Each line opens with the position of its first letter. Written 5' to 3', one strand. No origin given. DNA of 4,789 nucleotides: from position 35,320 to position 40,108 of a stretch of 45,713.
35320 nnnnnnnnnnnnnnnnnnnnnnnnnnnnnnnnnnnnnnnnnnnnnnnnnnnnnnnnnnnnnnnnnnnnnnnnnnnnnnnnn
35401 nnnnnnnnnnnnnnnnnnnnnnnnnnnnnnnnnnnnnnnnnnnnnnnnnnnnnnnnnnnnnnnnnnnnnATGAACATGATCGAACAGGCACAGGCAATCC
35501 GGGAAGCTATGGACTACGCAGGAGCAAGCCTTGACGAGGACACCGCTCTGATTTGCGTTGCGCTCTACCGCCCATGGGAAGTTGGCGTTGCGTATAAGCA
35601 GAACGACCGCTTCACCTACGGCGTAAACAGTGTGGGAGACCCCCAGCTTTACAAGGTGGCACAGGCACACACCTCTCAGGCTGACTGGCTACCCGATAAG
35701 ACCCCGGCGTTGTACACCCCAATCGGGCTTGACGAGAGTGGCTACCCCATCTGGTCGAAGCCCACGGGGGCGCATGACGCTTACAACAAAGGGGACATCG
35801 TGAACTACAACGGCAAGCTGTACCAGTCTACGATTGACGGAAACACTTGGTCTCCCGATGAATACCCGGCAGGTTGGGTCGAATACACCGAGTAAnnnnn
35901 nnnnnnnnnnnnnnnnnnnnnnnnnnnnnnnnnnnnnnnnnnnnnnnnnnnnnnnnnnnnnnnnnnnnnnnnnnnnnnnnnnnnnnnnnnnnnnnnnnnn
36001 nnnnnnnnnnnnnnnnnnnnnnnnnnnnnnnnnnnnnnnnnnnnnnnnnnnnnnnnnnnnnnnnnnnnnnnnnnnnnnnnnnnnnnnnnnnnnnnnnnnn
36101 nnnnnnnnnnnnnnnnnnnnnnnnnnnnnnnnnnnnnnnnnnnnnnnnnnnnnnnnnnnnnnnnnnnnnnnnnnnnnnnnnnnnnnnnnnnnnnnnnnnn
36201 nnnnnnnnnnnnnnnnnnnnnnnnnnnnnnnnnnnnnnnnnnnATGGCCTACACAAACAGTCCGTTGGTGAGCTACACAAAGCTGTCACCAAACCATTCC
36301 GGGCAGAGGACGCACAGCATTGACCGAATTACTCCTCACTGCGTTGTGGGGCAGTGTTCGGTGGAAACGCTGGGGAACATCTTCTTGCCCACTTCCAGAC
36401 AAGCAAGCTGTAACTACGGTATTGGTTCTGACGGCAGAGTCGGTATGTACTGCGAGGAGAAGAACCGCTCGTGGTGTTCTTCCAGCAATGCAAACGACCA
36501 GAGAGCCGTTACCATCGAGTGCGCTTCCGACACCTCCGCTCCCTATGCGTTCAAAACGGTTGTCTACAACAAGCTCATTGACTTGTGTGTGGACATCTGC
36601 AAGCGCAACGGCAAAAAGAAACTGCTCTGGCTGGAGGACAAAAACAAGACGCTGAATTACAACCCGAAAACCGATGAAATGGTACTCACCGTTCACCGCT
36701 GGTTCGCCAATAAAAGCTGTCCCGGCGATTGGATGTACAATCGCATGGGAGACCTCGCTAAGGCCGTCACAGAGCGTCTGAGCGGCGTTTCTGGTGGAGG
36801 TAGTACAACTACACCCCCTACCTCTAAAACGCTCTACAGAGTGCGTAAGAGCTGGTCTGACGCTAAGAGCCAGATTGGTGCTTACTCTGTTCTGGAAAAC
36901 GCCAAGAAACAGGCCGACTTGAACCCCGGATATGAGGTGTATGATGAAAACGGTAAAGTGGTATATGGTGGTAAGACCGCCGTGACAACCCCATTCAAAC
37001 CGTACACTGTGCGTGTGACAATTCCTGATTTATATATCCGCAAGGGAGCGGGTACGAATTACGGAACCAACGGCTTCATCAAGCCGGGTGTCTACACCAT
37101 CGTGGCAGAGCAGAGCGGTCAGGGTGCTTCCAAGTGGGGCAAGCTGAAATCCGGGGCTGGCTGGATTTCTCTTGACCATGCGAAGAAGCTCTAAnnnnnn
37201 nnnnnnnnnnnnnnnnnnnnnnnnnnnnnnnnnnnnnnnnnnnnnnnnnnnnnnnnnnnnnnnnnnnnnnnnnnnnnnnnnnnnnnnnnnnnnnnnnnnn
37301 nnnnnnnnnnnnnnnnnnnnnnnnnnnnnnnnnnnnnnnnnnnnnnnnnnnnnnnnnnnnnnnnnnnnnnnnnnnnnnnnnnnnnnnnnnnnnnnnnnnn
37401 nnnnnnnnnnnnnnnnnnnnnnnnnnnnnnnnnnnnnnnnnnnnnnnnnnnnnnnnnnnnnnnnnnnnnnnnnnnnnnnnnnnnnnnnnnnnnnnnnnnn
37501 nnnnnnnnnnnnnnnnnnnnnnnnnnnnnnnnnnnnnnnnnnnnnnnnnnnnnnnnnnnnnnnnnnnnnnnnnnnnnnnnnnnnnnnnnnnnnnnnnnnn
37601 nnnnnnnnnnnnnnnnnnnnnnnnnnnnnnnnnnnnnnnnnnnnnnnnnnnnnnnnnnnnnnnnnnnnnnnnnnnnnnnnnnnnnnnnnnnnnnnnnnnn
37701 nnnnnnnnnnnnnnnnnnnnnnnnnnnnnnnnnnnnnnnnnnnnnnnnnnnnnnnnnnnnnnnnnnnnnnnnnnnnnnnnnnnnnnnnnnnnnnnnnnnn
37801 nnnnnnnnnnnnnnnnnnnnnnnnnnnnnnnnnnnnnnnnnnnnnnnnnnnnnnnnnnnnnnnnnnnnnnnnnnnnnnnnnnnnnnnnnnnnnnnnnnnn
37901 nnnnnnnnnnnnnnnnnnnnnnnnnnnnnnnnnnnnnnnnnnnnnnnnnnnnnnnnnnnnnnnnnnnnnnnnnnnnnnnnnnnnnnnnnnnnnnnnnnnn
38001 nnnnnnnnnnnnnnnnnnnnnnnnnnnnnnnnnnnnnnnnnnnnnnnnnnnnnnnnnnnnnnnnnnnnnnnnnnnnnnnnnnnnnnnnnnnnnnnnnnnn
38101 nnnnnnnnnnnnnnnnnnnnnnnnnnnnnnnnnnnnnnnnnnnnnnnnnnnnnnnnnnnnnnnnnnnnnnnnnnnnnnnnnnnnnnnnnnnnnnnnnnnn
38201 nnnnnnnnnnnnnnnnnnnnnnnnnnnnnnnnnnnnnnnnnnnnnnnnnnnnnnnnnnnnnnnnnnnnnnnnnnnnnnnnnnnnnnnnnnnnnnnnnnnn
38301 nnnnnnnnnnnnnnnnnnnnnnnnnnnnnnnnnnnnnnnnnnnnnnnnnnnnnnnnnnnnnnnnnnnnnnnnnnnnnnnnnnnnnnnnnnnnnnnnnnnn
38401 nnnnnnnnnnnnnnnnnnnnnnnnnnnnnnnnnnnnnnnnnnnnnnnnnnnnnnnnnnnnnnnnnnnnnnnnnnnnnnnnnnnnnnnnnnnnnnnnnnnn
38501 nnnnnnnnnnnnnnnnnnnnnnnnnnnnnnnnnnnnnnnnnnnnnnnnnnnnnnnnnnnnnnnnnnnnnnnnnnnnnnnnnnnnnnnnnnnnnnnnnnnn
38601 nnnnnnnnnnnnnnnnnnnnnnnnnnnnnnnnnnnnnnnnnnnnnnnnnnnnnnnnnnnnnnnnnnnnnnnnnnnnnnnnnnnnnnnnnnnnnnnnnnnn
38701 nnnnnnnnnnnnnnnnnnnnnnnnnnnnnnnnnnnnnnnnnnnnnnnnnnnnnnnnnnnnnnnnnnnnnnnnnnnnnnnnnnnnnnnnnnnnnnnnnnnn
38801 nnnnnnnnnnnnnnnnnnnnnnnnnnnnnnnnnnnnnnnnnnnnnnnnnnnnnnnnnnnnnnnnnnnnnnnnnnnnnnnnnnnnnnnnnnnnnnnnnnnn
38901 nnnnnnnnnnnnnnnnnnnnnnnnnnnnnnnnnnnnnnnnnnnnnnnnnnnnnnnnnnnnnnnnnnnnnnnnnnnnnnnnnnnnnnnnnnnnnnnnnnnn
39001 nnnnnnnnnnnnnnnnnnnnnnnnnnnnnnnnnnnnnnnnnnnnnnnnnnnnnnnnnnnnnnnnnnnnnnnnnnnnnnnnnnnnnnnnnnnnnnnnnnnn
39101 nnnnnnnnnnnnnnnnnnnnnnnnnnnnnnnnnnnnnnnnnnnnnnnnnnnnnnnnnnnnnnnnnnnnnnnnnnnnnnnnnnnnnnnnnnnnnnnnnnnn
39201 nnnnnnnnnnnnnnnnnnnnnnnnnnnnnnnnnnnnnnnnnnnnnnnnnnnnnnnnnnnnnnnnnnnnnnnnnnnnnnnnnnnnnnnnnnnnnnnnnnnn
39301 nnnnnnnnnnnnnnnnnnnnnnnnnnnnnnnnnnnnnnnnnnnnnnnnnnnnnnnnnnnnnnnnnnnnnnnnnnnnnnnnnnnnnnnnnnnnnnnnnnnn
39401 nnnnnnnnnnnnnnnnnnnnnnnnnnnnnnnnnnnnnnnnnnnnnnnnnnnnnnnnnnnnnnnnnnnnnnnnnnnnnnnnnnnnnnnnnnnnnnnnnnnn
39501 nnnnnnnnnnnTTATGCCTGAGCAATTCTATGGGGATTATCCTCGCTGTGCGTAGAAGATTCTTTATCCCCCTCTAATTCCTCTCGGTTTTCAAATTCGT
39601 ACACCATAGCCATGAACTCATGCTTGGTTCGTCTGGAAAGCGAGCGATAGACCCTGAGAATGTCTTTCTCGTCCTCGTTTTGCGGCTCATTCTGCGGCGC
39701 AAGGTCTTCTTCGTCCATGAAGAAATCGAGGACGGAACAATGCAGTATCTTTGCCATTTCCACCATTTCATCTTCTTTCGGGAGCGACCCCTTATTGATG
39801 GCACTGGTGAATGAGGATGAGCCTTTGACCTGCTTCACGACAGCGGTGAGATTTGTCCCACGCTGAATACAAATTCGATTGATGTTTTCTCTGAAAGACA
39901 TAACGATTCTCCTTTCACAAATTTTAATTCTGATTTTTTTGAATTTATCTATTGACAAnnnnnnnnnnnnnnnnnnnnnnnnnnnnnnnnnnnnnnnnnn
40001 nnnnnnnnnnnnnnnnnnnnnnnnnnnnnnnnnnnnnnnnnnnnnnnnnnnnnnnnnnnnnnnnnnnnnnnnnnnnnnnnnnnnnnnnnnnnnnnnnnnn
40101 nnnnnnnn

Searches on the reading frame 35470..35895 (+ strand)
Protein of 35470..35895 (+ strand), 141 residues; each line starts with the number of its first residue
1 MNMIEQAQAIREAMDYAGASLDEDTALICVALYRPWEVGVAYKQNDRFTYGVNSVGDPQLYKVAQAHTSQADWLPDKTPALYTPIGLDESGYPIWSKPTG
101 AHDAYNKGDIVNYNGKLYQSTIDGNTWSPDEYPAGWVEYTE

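Call 101: search_protein_families(library=pfam, proteins=[window:35470-35895:+], max_evalue=0.001)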
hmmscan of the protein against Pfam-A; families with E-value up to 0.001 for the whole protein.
window:35470-35895:+ (141 aa): 1 family
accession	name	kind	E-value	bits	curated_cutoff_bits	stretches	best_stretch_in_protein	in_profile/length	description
PF02839.19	CBM_5_12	-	6.4e-15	55.3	26.2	2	101-136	4-43/44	Carbohydrate-binding module family 5/12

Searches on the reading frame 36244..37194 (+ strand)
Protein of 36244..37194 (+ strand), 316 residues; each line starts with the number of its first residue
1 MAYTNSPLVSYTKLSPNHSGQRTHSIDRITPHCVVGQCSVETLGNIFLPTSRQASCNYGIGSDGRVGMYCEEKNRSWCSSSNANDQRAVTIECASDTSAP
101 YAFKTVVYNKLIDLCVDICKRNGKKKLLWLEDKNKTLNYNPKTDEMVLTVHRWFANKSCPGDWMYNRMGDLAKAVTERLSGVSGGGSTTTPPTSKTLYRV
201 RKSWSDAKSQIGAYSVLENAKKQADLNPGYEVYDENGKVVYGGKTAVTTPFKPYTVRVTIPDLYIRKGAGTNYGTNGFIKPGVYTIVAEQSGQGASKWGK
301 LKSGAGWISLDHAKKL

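Call 101: search_protein_families(library=pfam, proteins=[window:36244-37194:+], max_evalue=0.001)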
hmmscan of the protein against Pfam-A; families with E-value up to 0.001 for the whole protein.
window:36244-37194:+ (316 aa): 1 family
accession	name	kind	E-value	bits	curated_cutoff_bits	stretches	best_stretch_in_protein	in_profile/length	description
PF01510.30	Amidase_2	-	6.4e-12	46.4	26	1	25-162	4-131/131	N-acetylmuramoyl-L-alanine amidase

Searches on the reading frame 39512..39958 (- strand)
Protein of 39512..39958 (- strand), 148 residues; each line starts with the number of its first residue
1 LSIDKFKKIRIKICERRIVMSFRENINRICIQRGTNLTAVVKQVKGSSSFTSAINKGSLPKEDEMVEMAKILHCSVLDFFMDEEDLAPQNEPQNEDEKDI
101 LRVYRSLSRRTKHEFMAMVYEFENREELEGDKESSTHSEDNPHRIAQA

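Call 56: search_protein_families(library=phrogs, proteins=[window:39512-39958:-], max_evalue=0.001)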
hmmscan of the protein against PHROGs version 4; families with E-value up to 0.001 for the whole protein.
window:39512-39958:- (148 aa): 1 family
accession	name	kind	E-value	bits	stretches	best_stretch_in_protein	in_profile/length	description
phrog_2967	-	transcription regulation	6.6e-05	23.5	1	19-134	8-113/225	transcriptional regulator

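Call 101: search_protein_families(library=pfam, proteins=[window:39512-39958:-], max_evalue=0.001)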
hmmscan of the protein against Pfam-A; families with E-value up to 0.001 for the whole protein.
window:39512-39958:- (148 aa): 0 families
